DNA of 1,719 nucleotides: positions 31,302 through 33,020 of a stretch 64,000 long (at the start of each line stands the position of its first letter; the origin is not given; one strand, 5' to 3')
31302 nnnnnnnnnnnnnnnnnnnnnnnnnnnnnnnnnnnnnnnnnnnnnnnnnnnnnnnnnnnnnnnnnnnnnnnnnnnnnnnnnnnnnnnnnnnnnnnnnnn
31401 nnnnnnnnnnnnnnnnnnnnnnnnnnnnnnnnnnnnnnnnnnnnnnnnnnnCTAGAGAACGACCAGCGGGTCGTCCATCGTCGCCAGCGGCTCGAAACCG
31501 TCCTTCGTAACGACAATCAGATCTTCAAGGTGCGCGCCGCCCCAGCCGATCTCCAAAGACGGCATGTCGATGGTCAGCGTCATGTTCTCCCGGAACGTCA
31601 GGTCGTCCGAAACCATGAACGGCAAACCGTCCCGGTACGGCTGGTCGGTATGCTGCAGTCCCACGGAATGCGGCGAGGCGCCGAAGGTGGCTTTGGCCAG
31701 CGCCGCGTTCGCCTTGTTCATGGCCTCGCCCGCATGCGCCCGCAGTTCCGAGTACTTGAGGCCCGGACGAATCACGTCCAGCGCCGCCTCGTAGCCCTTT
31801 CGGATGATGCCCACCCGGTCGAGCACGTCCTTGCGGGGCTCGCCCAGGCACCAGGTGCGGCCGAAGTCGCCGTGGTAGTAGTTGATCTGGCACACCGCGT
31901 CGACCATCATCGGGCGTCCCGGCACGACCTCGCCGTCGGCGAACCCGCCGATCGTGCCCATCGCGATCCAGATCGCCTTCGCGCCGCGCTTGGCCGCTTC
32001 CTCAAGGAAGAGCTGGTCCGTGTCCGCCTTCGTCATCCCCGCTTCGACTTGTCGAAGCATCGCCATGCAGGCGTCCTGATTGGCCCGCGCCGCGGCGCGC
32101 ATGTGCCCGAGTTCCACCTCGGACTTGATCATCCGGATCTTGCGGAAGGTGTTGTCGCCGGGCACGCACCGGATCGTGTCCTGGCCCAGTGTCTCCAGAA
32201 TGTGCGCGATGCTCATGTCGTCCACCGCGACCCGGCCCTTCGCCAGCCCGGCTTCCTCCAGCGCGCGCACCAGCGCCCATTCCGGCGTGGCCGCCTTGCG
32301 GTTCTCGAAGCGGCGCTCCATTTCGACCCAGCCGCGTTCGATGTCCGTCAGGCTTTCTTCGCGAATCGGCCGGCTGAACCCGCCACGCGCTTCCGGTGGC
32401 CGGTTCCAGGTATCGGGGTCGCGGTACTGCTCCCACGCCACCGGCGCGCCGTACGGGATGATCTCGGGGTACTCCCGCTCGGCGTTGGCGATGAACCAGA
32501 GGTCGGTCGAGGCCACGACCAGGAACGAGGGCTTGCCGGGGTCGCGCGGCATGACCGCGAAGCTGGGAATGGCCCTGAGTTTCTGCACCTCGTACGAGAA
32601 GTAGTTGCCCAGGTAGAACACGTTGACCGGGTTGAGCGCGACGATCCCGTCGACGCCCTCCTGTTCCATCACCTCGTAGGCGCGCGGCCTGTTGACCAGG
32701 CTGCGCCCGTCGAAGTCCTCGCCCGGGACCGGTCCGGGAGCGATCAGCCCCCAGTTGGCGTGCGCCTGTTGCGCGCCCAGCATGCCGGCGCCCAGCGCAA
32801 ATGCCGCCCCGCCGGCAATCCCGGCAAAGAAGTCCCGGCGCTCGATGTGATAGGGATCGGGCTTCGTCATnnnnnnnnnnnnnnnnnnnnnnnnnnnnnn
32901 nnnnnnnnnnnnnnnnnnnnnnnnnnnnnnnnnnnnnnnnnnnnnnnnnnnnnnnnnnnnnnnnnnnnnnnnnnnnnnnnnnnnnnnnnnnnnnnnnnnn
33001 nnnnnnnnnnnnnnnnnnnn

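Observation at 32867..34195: A class V aminotransferase-fold PLP enzyme carrying a twin-arginine export signal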

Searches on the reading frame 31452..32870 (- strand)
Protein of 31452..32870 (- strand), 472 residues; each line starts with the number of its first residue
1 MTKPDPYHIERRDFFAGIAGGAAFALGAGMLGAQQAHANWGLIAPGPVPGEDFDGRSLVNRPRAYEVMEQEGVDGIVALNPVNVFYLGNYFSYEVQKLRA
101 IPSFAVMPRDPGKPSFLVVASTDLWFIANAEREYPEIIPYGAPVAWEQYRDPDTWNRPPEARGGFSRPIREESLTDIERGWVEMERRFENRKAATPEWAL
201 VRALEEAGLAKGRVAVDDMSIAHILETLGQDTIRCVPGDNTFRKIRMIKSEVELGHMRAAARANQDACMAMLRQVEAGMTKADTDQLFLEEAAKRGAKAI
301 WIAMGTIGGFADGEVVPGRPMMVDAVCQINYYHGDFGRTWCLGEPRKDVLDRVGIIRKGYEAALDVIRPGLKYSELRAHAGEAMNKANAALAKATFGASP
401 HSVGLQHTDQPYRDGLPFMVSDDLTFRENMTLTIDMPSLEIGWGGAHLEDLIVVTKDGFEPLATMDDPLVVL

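Call 5: search_protein_families(library=pfam, proteins=[window:31452-32870:-])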
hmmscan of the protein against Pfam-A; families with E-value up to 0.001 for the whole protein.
window:31452-32870:- (472 aa): 1 family
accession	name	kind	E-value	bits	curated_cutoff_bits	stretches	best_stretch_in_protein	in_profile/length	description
PF00557.29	Peptidase_M24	-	1.3e-25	90.9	23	1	256-456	2-208/208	Metallopeptidase family M24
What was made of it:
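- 31452..32870 (-): Co-transcribed M24-fold metallohydrolase (472 aa). Its ATG overlaps the aminotransferase stop codon (ATGA). N-terminus: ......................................|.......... Pfam PF00557 at E 1.3e-25 (call 5).
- On Peptidase M24 (partner gene 31452-32870): PF00557 scores 90.9 bits against 23 (call 5).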

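Call 6: search_protein_families(library=ncbifam, proteins=[window:31452-32870:-])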
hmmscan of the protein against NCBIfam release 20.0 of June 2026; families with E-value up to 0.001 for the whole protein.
window:31452-32870:- (472 aa): 10 families
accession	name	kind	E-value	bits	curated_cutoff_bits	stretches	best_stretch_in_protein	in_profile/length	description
NF011174.0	PRK14576.1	subfamily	1.3e-20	73.6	487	1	203-467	129-399/405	putative endopeptidase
NF043017.1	DimsulpropLyDddP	equivalog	5.4e-11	41.9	600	2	203-297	161-259/443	dimethylsulfonioproprionate lyase DddP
NF040821.1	dipep_PepQ_Arch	equivalog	7.2e-11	41.7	630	1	239-466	113-342/346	Xaa-Pro dipeptidase PepQ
NF038259.1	ectoine_DoeA_2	exception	8.8e-10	37.8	575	1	176-471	78-385/386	ectoine hydrolase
TIGR02993.1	ectoine_eutD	equivalog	1.2e-08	34.5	613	1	246-469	156-387/391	ectoine hydrolase DoeA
NF011173.0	PRK14575.1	equivalog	3.3e-08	32.9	850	1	240-470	170-403/406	putative peptidase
NF007310.0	PRK09795.1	equivalog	3.3e-08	32.8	393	1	241-467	120-353/361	aminopeptidase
NF011720.0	PRK15173.1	subfamily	9e-08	31.5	420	1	241-470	108-340/343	peptidase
TIGR00500.1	met_pdase_I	equivalog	2e-05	24.2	171.35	0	248-411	3-177/247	type I methionyl aminopeptidase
NF008131.0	PRK10879.1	equivalog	0.00015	20.7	465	1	210-381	128-316/438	Xaa-Pro aminopeptidase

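Call 24: search_solved_structures(query=window:31452-32870:-, show_alignments=2, max_evalue=0.001)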
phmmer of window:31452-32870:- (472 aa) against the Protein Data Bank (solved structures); distinct sequences matched with E-value up to 0.001: 25.
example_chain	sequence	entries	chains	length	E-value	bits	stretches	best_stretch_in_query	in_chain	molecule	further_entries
5giu_A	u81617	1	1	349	4.3e-14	55.1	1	237-463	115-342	Proline dipeptidase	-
5cdl_A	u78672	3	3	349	4.9e-14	55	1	239-463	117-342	Proline dipeptidase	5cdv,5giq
4ege_A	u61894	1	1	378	6.5e-14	54.6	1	208-460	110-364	Dipeptidase PepE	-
1wn1_A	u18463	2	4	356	3.5e-11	45.5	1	198-469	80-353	dipeptidase | 356aa long hypothetical dipeptidase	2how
1wy2_A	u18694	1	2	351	3.4e-10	42.3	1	239-465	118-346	Xaa-Pro dipeptidase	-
2zsg_A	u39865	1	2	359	3.8e-10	42.2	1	237-468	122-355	Aminopeptidase P, putative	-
1pv9_A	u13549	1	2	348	5e-10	41.8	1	239-464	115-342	Xaa-Pro dipeptidase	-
3q6d_A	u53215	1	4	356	8.5e-08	34.4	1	234-471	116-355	Proline dipeptidase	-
4s01_A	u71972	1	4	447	3.9e-07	32.2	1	211-465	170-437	Peptidase M24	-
7k3u_A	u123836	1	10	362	4.1e-07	32.1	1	254-471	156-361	Aminopeptidase P family protein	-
4rzy_A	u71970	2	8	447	5.5e-07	31.7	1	211-465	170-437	Peptidase M24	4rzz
7n02_A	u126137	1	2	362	9.3e-07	31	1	254-471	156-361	Aminopeptidase P family protein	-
6xmr_A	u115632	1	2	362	9.4e-07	31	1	254-471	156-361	Aminopeptidase P family protein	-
4zng_C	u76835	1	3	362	9.4e-07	31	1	254-471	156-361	Prolidase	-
4s00_A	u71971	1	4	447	1e-06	30.8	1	211-465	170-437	Peptidase M24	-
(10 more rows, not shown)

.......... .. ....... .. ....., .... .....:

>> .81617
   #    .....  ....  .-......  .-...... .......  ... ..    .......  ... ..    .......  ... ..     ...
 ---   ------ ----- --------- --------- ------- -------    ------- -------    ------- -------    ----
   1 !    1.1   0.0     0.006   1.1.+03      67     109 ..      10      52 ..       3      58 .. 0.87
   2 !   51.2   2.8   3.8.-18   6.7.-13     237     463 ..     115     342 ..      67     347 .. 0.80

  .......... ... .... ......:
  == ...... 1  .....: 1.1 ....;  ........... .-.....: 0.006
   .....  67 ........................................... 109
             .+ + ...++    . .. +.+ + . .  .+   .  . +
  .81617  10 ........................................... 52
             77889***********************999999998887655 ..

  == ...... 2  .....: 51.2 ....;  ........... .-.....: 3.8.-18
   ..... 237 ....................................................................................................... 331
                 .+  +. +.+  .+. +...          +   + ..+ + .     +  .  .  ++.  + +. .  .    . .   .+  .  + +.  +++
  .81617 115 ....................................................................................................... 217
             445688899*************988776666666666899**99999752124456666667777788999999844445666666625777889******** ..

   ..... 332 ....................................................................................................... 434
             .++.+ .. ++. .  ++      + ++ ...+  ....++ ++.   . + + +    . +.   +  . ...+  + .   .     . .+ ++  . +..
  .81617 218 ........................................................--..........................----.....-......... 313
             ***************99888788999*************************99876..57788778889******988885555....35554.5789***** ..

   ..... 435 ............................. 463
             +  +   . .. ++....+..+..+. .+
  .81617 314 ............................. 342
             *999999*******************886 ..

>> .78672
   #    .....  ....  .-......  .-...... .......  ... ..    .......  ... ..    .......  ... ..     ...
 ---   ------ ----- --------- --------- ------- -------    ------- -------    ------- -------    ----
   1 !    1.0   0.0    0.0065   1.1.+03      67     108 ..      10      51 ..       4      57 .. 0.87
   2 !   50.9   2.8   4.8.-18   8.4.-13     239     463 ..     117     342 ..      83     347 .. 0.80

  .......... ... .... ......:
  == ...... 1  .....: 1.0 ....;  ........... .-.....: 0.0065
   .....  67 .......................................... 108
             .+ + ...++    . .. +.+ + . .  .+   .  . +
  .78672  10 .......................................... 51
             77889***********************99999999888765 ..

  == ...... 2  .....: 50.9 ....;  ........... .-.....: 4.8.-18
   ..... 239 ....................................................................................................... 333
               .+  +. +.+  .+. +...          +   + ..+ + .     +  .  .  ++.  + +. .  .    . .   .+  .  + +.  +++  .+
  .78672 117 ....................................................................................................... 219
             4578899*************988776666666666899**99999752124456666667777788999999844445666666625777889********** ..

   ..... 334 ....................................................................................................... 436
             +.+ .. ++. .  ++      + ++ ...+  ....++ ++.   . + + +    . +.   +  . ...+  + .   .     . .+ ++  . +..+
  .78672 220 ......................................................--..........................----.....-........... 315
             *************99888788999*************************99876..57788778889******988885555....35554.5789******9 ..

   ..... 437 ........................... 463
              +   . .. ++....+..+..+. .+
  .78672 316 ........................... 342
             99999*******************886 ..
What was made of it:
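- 31452..32870 (-): Metal ligands D, D, H and E are kept and one Glu is replaced by Asp, relative to prolidase 5giu (call 24).
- On Peptidase M24 (partner gene 31452-32870): The alignment to prolidase 5giu keeps D, D, H and E, and replaces one Glu by Asp (TIEPG to TIDMP) (call 24).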

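Call 32: find_homologous_proteins(query=window:31452-32870:-)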
Query window:31452-32870:- (472 aa): 271 proteins with E <= 0.001 among 8000 candidates; the best 120 are listed.
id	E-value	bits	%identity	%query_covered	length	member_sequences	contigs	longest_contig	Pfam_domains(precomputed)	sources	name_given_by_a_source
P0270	0.0e+0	1025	93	100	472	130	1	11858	PF00557.30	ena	-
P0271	3.1e-290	981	89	100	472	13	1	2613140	PF00557.30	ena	-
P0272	1.5e-285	965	89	100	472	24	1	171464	PF00557.30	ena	-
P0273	8.8e-283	956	86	100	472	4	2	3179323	PF00557.30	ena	-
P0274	1.4e-281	952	86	100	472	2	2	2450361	PF00557.30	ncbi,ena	ncbi:M24 family metallopeptidase [Candidatus Foliamicus sp.]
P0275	1.1e-275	933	86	98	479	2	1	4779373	PF00557.30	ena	-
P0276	1.0e-269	913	84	99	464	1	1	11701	PF00557.30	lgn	-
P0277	2.3e-255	866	77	100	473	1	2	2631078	PF00557.30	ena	-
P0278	1.3e-251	853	76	100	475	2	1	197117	PF00557.30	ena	-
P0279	7.9e-239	811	72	99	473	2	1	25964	PF00557.30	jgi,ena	-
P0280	6.0e-235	798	72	100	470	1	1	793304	PF00557.30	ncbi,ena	-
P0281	6.7e-233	792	72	99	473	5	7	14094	PF00557.30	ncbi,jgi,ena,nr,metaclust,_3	ncbi:MAG: hypothetical protein CMM25_09190 [Rhodospirillaceae bacterium]|nr:hypothetical protein [Rh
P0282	8.5e-229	778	70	100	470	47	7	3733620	PF00557.30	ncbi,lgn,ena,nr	ncbi:MAG: M24 family metallopeptidase [Alphaproteobacteria bacterium]|nr:M24 family metallopeptidase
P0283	1.1e-227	774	70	100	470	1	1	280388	PF00557.30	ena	-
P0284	8.1e-226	768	69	100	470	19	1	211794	PF00557.30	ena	-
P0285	3.9e-223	759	70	99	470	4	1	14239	PF00557.30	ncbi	-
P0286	9.0e-222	755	70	100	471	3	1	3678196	PF00557.30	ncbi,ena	-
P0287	1.8e-221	754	68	99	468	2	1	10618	PF00557.30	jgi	-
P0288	1.9e-220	751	69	100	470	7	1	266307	PF00557.30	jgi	-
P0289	6.7e-217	739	68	98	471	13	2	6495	PF00557.30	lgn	-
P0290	3.1e-209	714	65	99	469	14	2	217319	PF00557.30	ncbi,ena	-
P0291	1.0e-207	709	67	98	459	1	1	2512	PF00557.30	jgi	jgi:Xaa-Pro aminopeptidase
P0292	3.9e-206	703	67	98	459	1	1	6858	PF00557.30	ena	-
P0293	1.4e-204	698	66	98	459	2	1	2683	PF00557.30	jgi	jgi:Xaa-Pro dipeptidase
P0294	1.4e-204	698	69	93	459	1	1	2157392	PF00557.30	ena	-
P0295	2.3e-203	694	67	98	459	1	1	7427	PF00557.30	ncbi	-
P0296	1.2e-202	692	65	99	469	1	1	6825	PF00557.30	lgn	-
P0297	3.4e-202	690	66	98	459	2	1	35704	PF00557.30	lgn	-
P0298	4.9e-202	690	66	98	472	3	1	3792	PF00557.30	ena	-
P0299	8.4e-201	686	65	98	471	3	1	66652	PF00557.30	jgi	-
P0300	8.1e-200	683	62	100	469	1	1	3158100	PF00557.30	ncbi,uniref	ncbi:M24 family metallopeptidase [Altererythrobacter sp. GH1-8]|uniref:M24 family metallopeptidase n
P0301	7.0e-198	676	64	98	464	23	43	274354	PF00557.30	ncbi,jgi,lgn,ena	-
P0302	1.1e-197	675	65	98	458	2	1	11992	PF00557.30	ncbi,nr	ncbi:MAG: M24 family metallopeptidase [Rhodospirillaceae bacterium]|nr:M24 family metallopeptidase [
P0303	3.3e-197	674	66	98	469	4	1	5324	PF00557.30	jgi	jgi:Xaa-Pro aminopeptidase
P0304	3.8e-196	670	63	98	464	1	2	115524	PF00557.30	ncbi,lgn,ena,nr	ncbi:MAG: aminopeptidase P family protein [Rhodospirillaceae bacterium]|nr:aminopeptidase P family p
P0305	4.0e-196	670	63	98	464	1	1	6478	PF00557.30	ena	-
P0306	5.6e-196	670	66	94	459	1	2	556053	PF00557.30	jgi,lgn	jgi:Xaa-Pro aminopeptidase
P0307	1.3e-195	669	64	98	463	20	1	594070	PF00557.30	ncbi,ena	-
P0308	4.2e-195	667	65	98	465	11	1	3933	PF00557.30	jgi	-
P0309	4.2e-195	667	63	98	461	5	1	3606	PF00557.30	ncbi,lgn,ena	-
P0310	1.2e-194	665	62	98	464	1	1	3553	PF00557.30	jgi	-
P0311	4.0e-194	664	63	98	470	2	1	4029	PF00557.30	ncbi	-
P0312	7.9e-194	663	64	98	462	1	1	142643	PF00557.30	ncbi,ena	-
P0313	1.1e-193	662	64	98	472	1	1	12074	PF00557.30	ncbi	-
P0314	1.3e-192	659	63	98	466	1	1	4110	PF00557.30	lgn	-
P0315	4.2e-192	657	62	98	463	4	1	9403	PF00557.30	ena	-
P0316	7.2e-192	656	65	92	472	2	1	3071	PF00557.30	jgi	jgi:Xaa-Pro aminopeptidase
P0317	3.8e-191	654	63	98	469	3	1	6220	PF01321.25,PF00557.30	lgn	-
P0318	4.1e-191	654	63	98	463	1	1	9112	PF00557.30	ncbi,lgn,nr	ncbi:MAG: aminopeptidase P family protein [Rhodobacteraceae bacterium]|nr:aminopeptidase P family pr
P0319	9.6e-191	653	62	94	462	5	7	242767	PF00557.30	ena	-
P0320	1.2e-190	652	63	98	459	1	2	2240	PF00557.30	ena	-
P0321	1.3e-190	652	63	93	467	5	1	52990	PF00557.30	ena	-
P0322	1.6e-190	652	62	98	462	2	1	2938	PF00557.30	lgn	-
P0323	6.3e-189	647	61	98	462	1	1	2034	PF00557.30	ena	-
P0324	7.6e-189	646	63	98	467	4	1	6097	PF00557.30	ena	-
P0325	2.6e-188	645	61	98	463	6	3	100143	PF00557.30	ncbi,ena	-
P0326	4.6e-188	644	63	98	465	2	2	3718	PF00557.30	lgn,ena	-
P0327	1.4e-187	642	63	98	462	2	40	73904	PF00557.30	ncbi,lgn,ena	ncbi:MAG: M24 family metallopeptidase [Steroidobacteraceae bacterium]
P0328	1.4e-187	642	63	98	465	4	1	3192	PF00557.30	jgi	jgi:Xaa-Pro dipeptidase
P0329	4.4e-187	641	60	98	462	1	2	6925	PF00557.30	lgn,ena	-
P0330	4.5e-187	641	63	98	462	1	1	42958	PF00557.30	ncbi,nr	ncbi:MAG: M24 family metallopeptidase [Rhodospirillaceae bacterium]|nr:M24 family metallopeptidase [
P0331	4.6e-186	637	62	98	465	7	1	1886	PF00557.30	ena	-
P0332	3.9e-185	634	62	98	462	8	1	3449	PF00557.30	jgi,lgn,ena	-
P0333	4.5e-185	634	63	98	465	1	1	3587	PF00557.30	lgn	-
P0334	1.6e-184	632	61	98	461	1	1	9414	PF00557.30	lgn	-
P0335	2.3e-184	632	62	98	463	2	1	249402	PF00557.30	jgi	jgi:Xaa-Pro dipeptidase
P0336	2.3e-184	632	60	94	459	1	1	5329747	PF00557.30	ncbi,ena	-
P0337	6.0e-184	630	60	98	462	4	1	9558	PF00557.30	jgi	jgi:Xaa-Pro aminopeptidase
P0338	1.1e-182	626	60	98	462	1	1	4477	PF00557.30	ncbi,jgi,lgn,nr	ncbi:MAG: aminopeptidase P family protein [Alphaproteobacteria bacterium]|nr:aminopeptidase P family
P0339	1.4e-181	622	63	92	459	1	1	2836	PF00557.30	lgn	-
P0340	1.6e-181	622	59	98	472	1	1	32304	PF00557.30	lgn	-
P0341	3.0e-181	621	60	98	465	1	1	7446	PF00557.30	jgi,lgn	jgi:Xaa-Pro aminopeptidase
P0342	2.2e-180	618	61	98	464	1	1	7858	PF00557.30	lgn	-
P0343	7.0e-180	617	60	98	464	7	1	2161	PF00557.30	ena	-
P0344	1.4e-179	616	61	98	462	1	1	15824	PF00557.30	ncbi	-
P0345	4.1e-179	614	60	98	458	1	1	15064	PF00557.30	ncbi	-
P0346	8.5e-178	610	60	98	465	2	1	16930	PF00557.30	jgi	jgi:Xaa-Pro aminopeptidase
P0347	9.2e-176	603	59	98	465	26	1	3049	PF00557.30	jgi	jgi:Xaa-Pro aminopeptidase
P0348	1.2e-174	599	57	98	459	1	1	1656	PF01321.25,PF00557.30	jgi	jgi:Xaa-Pro aminopeptidase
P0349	1.2e-173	596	64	88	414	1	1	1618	PF00557.30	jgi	jgi:Xaa-Pro dipeptidase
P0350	9.0e-173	593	59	98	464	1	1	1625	PF00557.30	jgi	jgi:Xaa-Pro aminopeptidase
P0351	1.8e-172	592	57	98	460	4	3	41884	PF00557.30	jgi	jgi:Xaa-Pro aminopeptidase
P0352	5.9e-165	568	54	98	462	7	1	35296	PF01321.25,PF00557.30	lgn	-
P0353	6.8e-164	564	54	98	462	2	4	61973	PF01321.25,PF00557.30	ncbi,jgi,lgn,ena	jgi:Xaa-Pro dipeptidase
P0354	1.8e-163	563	55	98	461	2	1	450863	PF01321.25,PF00557.30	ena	-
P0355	1.8e-162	559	54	93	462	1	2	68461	PF01321.25,PF00557.30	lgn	-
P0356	2.8e-162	559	53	98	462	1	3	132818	PF01321.25,PF00557.30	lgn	-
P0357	8.7e-162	557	62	86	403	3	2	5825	PF00557.30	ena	-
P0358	2.8e-161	555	54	98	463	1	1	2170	PF01321.25,PF00557.30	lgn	-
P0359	2.8e-161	555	54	98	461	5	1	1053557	PF01321.25,PF00557.30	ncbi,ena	-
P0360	7.1e-160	551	53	98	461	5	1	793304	PF01321.25,PF00557.30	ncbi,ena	-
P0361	3.4e-159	549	53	98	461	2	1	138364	PF01321.25,PF00557.30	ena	-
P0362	1.1e-158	547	53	98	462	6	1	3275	PF01321.25,PF00557.30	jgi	jgi:Xaa-Pro dipeptidase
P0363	5.8e-157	541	53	98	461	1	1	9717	PF01321.25,PF00557.30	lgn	-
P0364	8.4e-157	541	55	93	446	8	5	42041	PF01321.25,PF00557.30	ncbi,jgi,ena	jgi:Xaa-Pro dipeptidase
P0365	1.4e-156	540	54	93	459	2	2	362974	PF00557.30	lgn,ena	-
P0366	1.3e-154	533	52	98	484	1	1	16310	PF00557.30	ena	-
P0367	2.0e-151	523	55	90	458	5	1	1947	PF01321.25,PF00557.30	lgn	-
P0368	7.6e-151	521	52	98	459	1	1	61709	PF00557.30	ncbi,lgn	ncbi:MAG: M24 family metallopeptidase [Pseudomonadota bacterium]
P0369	2.9e-150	519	53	98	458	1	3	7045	PF01321.25,PF00557.30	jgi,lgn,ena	jgi:Xaa-Pro aminopeptidase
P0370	1.1e-149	517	53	93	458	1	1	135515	PF01321.25,PF00557.30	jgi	-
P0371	1.4e-149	517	52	93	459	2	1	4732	PF00557.30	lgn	-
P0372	1.7e-149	517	53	93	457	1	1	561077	PF01321.25,PF00557.30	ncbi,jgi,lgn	jgi:Xaa-Pro aminopeptidase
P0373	2.8e-149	516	53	98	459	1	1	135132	PF01321.25,PF00557.30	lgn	-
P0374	2.9e-149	516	53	93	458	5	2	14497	PF01321.25,PF00557.30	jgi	jgi:Xaa-Pro aminopeptidase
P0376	1.6e-148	513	53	92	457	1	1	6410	PF01321.25,PF00557.30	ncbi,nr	ncbi:MAG: aminopeptidase P family protein [Rhodospirillaceae bacterium]|nr:aminopeptidase P family p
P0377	2.2e-148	513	51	93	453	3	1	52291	PF00557.30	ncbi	ncbi:MAG: M24 family metallopeptidase [Pseudomonadota bacterium]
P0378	2.9e-148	513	61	78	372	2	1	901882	PF00557.30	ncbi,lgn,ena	-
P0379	5.1e-148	512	51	93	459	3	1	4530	PF00557.30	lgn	-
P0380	1.2e-147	510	51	98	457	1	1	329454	PF01321.25,PF00557.30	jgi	jgi:Xaa-Pro aminopeptidase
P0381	2.2e-147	510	50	98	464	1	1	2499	PF00557.30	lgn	-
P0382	2.4e-147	509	49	98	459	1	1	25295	PF00557.30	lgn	-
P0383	4.9e-147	508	51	98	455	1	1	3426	PF01321.25,PF00557.30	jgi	jgi:Xaa-Pro aminopeptidase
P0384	9.7e-146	504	50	98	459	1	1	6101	PF01321.25,PF00557.30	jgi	jgi:Xaa-Pro aminopeptidase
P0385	2.7e-144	499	53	98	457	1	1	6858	PF01321.25,PF00557.30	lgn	-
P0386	8.5e-144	498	52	98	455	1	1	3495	PF00557.30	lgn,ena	-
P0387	1.2e-143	497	52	93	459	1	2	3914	PF00557.30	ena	-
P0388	1.4e-143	497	50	93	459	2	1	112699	PF00557.30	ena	-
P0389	1.6e-143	497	51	93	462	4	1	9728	PF00557.30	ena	-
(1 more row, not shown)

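Call 34: find_encoding_contigs(protein=P0300, flank=8000, max_places=2)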
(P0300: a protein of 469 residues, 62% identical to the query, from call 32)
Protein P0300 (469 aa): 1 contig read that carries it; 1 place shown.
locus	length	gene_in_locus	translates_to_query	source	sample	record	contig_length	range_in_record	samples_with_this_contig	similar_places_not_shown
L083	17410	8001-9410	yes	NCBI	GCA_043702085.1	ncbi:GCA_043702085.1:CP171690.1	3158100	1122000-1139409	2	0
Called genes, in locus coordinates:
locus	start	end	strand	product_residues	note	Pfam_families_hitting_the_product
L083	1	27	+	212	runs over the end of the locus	PF00694:Aconitase_C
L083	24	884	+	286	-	PF13714:PEP_mutase, PF00463:ICL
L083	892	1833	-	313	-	PF00070:Pyr_redox (faint), PF02737:3HCDH_N, PF00725:3HCDH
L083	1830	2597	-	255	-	PF00106:adh_short, PF08659:KR, PF23441:SDR (weak), PF01370:Epimerase (weak), PF13561:adh_short_C2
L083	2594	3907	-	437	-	PF00815:Histidinol_dh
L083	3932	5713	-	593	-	PF02538:Hydantoinase_B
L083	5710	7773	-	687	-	PF05378:Hydant_A_N, PF01968:Hydantoinase_A, PF19278:Hydant_A_C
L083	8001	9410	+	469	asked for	PF00557:Peptidase_M24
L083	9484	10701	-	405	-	PF07690:MFS_1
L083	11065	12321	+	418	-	PF13356:Arm-DNA-bind_3, PF22022:Phage_int_M, PF00589:Phage_integrase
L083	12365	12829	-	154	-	-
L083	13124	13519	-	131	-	-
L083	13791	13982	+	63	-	PF12728:HTH_17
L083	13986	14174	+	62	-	-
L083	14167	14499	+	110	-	-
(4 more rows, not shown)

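Call 35: find_encoding_contigs(protein=P0282, flank=8000, max_places=2)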
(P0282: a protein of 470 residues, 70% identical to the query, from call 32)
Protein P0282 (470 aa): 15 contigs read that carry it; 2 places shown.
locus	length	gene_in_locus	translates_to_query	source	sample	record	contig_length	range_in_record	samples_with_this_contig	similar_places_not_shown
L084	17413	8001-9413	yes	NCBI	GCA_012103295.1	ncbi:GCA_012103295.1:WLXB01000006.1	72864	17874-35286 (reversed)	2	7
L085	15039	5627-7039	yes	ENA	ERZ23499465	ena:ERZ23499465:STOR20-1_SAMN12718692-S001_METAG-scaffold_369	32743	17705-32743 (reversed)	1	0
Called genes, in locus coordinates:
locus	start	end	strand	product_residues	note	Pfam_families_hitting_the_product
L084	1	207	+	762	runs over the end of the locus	PF00580:UvrD-helicase, PF13245:AAA_19, PF13604:AAA_30 (faint), PF13361:UvrD_C, PF13538:UvrD_C_2 (faint)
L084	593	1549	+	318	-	PF06325:PrmA, PF13489:Methyltransf_23, PF01135:PCMT (weak), PF05175:MTS, PF13847:Methyltransf_31 (weak), PF08241:Methyltransf_11 (weak), PF08242:Methyltransf_12 (weak), PF13649:Methyltransf_25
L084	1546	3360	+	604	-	PF01321:Creatinase_N, PF16189:Creatinase_N_2, PF00557:Peptidase_M24, PF16188:Peptidase_M24_C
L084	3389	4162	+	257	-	PF09339:HTH_IclR, PF01614:IclR_C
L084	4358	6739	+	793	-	PF07715:Plug, PF00593:TonB_dep_Rec_b-barrel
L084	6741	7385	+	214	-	PF00903:Glyoxalase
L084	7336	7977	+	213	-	PF00903:Glyoxalase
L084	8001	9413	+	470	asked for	PF00557:Peptidase_M24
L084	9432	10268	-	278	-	PF00749:tRNA-synt_1c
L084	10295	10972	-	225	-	PF00072:Response_reg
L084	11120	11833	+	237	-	-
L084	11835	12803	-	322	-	PF00903:Glyoxalase, PF13669:Glyoxalase_4 (faint)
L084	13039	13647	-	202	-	PF01243:PNPOx_N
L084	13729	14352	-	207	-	PF02798:GST_N, PF13417:GST_N_3, PF13409:GST_N_2, PF00043:GST_C (weak)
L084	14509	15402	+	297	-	PF00126:HTH_1, PF03466:LysR_substrate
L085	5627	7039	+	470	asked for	PF00557:Peptidase_M24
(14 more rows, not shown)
